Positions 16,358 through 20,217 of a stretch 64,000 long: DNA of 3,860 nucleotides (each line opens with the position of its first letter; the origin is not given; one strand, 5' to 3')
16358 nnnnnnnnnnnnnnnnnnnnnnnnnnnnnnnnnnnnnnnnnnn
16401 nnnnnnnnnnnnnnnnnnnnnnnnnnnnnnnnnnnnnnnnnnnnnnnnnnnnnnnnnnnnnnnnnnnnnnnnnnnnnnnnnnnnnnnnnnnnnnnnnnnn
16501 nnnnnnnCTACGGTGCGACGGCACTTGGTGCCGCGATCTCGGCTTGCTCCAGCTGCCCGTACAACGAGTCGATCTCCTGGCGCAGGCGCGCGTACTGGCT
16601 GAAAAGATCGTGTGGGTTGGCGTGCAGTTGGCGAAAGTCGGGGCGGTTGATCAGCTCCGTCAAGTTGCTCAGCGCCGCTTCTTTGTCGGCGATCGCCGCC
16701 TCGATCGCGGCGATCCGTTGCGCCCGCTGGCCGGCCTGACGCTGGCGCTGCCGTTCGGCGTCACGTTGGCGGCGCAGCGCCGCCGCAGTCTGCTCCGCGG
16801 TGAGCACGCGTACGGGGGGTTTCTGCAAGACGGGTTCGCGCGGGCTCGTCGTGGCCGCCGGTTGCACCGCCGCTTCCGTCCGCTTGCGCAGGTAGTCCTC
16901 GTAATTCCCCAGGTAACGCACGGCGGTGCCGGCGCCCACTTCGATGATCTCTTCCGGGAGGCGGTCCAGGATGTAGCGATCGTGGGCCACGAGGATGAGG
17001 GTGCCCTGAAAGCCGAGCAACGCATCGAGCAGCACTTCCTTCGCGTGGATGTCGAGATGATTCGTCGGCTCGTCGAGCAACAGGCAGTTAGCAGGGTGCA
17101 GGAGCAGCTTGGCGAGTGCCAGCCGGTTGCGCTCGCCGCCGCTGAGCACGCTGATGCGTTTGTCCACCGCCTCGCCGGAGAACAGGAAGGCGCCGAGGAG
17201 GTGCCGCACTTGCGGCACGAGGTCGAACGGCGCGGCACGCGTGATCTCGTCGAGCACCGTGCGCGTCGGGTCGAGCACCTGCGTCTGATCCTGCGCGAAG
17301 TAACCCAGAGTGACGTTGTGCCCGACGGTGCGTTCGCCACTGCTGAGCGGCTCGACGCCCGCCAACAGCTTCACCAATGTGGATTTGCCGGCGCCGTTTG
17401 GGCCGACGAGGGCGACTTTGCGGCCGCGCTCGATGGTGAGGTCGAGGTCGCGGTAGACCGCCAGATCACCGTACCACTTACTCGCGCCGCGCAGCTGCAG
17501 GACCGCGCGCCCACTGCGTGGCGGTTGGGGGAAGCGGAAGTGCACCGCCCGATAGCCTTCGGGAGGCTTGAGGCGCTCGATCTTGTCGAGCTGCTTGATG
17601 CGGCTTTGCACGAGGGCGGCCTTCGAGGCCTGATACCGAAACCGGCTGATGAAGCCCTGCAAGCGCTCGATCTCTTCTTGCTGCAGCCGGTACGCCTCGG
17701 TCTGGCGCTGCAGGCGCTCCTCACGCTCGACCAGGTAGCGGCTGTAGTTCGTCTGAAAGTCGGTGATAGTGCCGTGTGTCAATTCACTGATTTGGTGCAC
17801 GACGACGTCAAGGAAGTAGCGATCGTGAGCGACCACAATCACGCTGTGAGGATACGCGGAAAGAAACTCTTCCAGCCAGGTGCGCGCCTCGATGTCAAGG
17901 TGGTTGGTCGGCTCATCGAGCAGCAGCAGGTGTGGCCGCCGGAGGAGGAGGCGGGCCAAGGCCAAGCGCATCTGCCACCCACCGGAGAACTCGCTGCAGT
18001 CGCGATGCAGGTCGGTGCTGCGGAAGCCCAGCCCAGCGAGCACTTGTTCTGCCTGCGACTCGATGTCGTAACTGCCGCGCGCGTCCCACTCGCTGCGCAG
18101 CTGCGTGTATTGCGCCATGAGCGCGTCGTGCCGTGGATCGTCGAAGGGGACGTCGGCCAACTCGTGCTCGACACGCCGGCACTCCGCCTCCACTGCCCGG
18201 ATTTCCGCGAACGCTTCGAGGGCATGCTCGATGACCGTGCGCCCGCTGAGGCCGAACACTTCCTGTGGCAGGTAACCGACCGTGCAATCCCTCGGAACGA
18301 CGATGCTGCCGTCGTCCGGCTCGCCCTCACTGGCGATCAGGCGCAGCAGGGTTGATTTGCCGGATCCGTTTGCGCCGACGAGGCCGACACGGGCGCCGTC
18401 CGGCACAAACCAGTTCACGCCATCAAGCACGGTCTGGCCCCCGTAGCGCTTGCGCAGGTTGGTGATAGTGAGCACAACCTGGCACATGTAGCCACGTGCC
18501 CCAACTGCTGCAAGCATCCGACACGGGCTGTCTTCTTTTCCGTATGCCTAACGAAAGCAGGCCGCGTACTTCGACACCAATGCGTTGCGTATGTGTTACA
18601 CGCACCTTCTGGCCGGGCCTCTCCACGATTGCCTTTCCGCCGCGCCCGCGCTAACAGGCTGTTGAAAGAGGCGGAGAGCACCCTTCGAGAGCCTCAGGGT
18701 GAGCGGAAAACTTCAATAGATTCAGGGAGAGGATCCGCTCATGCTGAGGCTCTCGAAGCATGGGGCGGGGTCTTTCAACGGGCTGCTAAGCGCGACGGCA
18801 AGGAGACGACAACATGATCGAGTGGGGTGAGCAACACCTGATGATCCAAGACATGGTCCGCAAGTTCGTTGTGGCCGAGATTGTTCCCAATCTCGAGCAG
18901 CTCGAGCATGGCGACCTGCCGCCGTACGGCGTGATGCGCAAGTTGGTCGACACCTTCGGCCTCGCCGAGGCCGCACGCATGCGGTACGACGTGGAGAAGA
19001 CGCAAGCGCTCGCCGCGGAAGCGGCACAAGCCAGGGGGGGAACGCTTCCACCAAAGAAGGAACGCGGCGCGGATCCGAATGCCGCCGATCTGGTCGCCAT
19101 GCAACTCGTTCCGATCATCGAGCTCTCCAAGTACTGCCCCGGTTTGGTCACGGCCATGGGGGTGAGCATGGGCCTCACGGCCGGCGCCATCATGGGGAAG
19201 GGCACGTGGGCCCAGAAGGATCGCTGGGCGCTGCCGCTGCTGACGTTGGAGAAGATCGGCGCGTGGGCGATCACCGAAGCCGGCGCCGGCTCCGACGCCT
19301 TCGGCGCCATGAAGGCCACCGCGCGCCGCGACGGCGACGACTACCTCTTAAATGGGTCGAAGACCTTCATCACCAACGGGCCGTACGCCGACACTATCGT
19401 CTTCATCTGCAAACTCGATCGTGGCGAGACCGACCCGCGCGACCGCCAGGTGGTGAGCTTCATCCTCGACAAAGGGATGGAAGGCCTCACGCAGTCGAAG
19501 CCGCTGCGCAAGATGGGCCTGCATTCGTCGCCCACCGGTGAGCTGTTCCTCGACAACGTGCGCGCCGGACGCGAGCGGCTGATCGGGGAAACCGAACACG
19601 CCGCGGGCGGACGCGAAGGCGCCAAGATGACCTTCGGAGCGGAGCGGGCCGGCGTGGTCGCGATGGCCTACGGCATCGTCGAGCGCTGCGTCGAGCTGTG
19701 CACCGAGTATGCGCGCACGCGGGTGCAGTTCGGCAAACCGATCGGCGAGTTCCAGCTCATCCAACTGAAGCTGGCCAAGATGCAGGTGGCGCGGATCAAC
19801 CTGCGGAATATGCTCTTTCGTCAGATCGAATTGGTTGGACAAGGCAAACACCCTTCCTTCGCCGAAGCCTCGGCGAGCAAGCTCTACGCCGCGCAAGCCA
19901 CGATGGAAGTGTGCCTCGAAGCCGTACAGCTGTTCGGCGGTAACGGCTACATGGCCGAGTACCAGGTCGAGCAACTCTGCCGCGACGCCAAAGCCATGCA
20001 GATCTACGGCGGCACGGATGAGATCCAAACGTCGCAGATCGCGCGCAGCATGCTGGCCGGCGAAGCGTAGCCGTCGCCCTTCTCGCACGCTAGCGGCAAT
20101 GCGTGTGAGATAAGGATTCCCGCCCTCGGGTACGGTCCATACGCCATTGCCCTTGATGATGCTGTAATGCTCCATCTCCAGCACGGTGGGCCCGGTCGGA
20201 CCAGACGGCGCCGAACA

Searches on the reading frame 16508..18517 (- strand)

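Call 83: search_protein_families(library=pfam, proteins=[window:16508-18517:-], max_evalue=0.00001)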
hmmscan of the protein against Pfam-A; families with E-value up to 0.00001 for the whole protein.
window:16508-18517:- (669 aa): 6 families
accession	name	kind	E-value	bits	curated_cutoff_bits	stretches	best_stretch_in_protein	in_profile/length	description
PF00005.33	ABC_tran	-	1.2e-51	175.3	25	2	31-205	1-137/137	ABC transporter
PF12848.13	ABC_tran_Xtn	-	4.2e-27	94.5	25.9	1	245-325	2-83/85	ABC transporter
PF13304.12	AAA_21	-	2.4e-13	51.2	27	0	369-413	3-53/304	AAA domain, putative AbiEii toxin, Type IV TA system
PF02463.25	SMC_N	-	2.5e-09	37.3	40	0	368-382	27-41/220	RecF/RecN/SMC N terminal domain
PF13555.12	AAA_29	-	1.8e-08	34.4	27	0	359-382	16-39/61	P-loop containing region of AAA domain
PF13521.12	AAA_28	-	3.5e-06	27.8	27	0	367-398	1-28/164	AAA domain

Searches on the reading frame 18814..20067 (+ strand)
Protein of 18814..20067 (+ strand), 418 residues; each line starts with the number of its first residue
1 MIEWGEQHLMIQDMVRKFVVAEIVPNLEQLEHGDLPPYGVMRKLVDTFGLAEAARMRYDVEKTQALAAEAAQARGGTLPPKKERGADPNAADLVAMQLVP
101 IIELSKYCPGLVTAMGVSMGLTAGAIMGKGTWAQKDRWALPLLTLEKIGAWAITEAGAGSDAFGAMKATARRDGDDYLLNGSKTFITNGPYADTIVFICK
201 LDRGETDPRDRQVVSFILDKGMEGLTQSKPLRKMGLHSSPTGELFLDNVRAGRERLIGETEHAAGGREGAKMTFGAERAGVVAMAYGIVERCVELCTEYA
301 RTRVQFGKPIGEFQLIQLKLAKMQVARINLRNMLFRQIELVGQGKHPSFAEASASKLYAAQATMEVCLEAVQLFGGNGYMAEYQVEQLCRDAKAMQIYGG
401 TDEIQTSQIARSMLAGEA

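Call 83: search_protein_families(library=pfam, proteins=[window:18814-20067:+], max_evalue=0.00001)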
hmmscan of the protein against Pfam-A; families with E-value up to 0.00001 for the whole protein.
window:18814-20067:+ (418 aa): 5 families
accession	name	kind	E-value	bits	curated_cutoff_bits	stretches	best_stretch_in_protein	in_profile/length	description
PF00441.29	Acyl-CoA_dh_1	-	1.7e-44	152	22.4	1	266-414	3-150/150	Acyl-CoA dehydrogenase, C-terminal domain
PF02770.24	Acyl-CoA_dh_M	-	7.4e-23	81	33.3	1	150-249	1-97/97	Acyl-CoA dehydrogenase, middle domain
PF08028.16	Acyl-CoA_dh_2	-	1.1e-15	58.6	22.7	1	280-402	2-133/134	Acyl-CoA dehydrogenase, C-terminal domain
PF02771.21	Acyl-CoA_dh_N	-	1.2e-09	39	22.9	0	97-144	64-111/113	Acyl-CoA dehydrogenase, N-terminal domain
PF22924.1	ACOX_C_alpha1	-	4.7e-06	26.9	27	0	278-414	8-169/169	Acyl-CoA oxidase, C-alpha1 domain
